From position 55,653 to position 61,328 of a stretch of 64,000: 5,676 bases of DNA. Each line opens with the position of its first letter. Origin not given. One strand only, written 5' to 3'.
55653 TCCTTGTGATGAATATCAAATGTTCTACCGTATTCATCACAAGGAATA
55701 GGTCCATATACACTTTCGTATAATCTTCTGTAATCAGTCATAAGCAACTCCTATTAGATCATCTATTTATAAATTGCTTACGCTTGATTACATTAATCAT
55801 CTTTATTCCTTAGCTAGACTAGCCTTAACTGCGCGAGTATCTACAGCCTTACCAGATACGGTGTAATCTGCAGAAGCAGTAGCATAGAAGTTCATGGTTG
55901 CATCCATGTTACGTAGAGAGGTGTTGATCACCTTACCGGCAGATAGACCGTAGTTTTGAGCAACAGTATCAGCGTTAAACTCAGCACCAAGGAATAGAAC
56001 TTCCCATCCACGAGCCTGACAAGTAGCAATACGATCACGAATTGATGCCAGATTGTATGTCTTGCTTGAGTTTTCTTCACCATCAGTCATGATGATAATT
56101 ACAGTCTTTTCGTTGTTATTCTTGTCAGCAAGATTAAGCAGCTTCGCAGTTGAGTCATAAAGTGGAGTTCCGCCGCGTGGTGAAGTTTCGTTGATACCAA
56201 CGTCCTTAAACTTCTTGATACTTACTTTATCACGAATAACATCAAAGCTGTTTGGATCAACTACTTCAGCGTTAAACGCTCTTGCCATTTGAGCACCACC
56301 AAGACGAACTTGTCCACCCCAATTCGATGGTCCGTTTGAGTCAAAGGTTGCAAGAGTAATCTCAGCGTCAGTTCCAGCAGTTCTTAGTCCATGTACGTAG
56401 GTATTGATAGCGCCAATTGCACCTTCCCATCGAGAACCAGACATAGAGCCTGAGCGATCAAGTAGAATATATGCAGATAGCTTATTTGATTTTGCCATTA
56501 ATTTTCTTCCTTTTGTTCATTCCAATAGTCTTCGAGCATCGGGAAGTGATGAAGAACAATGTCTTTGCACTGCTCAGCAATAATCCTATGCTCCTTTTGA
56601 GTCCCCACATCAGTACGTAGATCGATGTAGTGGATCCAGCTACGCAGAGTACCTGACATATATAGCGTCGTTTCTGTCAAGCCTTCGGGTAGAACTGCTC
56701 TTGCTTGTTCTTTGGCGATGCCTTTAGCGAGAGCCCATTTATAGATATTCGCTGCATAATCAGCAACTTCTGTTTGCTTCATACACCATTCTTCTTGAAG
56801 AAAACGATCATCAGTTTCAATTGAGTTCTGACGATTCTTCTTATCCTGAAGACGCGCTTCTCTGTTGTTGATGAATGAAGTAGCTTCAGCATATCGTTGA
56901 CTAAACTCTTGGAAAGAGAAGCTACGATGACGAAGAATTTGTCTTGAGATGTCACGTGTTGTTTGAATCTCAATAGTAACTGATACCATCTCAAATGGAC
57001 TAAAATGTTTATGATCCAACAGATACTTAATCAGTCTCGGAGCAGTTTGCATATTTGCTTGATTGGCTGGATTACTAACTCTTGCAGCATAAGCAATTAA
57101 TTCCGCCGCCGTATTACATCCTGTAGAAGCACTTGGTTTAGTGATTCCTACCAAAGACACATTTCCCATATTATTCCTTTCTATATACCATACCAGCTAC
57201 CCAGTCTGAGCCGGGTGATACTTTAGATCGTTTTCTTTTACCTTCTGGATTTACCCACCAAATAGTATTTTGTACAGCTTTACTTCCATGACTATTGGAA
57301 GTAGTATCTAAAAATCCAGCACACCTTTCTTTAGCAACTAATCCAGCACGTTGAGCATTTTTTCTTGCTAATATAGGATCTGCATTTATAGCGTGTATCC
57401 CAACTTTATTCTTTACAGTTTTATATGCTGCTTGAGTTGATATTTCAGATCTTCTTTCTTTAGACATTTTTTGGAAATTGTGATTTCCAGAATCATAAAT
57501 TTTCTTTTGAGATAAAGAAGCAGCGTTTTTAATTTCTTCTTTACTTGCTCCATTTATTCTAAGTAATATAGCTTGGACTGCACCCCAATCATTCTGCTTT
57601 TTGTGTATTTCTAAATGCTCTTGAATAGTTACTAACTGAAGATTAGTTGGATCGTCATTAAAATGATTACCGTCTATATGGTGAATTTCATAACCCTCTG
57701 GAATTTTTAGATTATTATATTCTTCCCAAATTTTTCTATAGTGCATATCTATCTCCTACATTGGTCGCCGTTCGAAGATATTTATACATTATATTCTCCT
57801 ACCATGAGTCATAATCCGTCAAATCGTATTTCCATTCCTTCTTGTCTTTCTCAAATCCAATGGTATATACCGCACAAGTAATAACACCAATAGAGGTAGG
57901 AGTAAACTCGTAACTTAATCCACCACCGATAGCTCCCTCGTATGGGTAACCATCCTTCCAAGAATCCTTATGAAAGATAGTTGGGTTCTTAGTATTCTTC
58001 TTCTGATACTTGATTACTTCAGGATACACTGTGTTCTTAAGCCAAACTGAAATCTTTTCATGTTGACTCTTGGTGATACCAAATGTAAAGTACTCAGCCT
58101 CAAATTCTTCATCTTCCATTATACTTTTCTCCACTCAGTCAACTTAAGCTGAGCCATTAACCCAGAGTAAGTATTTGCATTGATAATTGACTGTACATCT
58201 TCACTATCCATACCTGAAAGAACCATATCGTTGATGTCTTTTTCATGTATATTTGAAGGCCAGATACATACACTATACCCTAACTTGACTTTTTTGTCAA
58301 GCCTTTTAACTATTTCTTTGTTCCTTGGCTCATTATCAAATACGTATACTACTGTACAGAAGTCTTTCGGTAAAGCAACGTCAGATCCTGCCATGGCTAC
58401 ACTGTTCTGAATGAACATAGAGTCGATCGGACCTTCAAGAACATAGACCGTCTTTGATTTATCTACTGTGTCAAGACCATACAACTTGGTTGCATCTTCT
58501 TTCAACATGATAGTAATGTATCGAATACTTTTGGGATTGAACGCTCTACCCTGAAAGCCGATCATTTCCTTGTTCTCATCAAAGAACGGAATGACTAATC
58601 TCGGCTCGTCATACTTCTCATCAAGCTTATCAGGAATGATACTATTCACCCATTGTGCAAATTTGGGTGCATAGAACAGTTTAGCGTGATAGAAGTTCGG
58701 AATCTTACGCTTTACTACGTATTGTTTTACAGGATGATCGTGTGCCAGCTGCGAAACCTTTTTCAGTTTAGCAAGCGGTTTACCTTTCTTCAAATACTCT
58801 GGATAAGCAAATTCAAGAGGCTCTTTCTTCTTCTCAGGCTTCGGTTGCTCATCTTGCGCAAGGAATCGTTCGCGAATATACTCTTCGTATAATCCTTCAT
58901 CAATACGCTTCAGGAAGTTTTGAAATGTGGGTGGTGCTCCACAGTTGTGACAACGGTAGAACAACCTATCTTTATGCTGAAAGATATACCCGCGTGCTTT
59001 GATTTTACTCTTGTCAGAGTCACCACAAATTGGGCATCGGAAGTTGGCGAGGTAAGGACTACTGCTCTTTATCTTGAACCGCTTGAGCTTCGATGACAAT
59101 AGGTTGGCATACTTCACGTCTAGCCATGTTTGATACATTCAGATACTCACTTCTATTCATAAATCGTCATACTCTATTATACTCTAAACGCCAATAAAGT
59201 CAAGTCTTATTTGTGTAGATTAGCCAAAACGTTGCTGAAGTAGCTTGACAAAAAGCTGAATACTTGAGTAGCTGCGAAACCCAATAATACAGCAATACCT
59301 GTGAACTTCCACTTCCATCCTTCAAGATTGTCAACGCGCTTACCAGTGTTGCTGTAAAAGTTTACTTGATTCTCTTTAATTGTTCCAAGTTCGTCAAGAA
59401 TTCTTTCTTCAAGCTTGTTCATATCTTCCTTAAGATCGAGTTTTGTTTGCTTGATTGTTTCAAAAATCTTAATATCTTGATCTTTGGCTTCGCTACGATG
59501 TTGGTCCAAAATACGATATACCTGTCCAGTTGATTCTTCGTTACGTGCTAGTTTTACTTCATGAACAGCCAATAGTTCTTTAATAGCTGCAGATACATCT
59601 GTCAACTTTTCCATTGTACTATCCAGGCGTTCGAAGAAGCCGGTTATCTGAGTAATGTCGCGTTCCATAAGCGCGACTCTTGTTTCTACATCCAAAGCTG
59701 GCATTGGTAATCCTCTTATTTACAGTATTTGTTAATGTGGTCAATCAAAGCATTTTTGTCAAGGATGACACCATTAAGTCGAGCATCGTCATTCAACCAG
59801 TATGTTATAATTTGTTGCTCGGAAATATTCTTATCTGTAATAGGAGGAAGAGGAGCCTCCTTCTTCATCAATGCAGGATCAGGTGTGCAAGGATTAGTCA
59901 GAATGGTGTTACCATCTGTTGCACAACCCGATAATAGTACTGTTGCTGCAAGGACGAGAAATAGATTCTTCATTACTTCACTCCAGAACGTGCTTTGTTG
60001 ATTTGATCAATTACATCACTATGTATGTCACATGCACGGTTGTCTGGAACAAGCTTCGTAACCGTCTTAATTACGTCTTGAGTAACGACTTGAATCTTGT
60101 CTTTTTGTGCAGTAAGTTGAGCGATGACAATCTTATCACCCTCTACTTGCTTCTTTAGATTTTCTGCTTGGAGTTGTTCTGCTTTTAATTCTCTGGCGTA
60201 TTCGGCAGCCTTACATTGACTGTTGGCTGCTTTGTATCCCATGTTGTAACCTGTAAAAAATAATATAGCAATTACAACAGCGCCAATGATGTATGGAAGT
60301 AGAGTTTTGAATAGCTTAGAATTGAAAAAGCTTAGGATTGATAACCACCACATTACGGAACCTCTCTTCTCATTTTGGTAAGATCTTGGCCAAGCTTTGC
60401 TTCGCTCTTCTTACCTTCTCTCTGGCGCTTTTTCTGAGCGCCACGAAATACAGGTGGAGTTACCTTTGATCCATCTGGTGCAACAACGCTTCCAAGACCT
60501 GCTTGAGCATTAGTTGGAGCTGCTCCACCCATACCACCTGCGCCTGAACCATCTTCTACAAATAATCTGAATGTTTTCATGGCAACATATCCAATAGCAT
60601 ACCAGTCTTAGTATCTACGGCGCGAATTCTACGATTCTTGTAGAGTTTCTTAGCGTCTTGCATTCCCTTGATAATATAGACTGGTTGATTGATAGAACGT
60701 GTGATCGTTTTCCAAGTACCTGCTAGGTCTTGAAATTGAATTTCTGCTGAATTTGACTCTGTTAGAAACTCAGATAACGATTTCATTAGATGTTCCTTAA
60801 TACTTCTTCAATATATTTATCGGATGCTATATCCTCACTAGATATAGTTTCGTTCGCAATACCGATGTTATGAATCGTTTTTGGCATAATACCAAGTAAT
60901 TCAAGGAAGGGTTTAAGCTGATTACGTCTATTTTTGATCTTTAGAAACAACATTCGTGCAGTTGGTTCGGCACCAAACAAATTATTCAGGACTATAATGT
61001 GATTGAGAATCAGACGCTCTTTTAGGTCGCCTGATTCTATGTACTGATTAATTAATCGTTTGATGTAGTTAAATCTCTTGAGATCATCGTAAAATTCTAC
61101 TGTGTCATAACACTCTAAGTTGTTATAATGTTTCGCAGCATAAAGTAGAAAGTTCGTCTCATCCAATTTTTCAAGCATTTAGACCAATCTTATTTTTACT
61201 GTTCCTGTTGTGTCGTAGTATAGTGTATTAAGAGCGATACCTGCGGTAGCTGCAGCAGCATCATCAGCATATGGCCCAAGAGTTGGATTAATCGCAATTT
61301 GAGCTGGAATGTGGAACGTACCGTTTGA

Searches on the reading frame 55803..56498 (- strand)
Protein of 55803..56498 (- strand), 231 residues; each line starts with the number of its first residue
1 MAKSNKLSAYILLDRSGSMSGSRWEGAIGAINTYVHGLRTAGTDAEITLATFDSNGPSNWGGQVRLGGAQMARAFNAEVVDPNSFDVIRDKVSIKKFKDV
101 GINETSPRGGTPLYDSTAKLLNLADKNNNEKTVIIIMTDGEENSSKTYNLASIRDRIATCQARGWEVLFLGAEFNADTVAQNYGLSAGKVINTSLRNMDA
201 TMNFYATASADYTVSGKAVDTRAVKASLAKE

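Call 50: search_protein_families(library=pfam, proteins=[window:55803-56498:-], max_evalue=0.001)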
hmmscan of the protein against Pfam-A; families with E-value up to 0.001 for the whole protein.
window:55803-56498:- (231 aa): 3 families
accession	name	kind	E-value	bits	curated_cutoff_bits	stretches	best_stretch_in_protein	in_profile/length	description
PF00092.34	VWA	-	1.6e-07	32.1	23.8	1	10-188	3-140/174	von Willebrand factor type A domain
PF13519.12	VWA_2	-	1.4e-06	29.3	27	1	11-141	3-107/107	von Willebrand factor type A domain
PF05762.20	VWA_CoxE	-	5.8e-06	26.3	26.4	1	105-174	124-189/222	VWA domain containing CoxE-like protein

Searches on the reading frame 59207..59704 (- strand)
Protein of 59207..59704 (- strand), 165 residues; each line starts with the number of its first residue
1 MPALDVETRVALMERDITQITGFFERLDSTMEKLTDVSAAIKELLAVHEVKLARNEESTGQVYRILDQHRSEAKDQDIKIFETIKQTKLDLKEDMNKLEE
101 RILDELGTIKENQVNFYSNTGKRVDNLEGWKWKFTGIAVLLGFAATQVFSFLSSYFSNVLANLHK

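Call 51: search_protein_families(library=pfam, proteins=[window:59207-59704:-], max_evalue=0.001)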
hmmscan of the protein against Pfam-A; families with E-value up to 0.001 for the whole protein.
window:59207-59704:- (165 aa): 1 family
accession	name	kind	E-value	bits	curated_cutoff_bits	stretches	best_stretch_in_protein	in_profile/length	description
PF23831.1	DUF7201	-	1.8e-07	31.4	27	1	6-90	8-94/142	Coiled-coil region of unknown function (DUF7201)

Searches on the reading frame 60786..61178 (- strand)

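Call 51: search_protein_families(library=pfam, proteins=[window:60786-61178:-], max_evalue=0.001)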
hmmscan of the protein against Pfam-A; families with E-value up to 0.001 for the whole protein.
window:60786-61178:- (130 aa): 1 family
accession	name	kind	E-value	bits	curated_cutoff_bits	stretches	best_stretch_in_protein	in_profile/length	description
PF23837.1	DUF7207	-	1.1e-32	112.9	27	1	2-129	3-119/120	Family of unknown function (DUF7207)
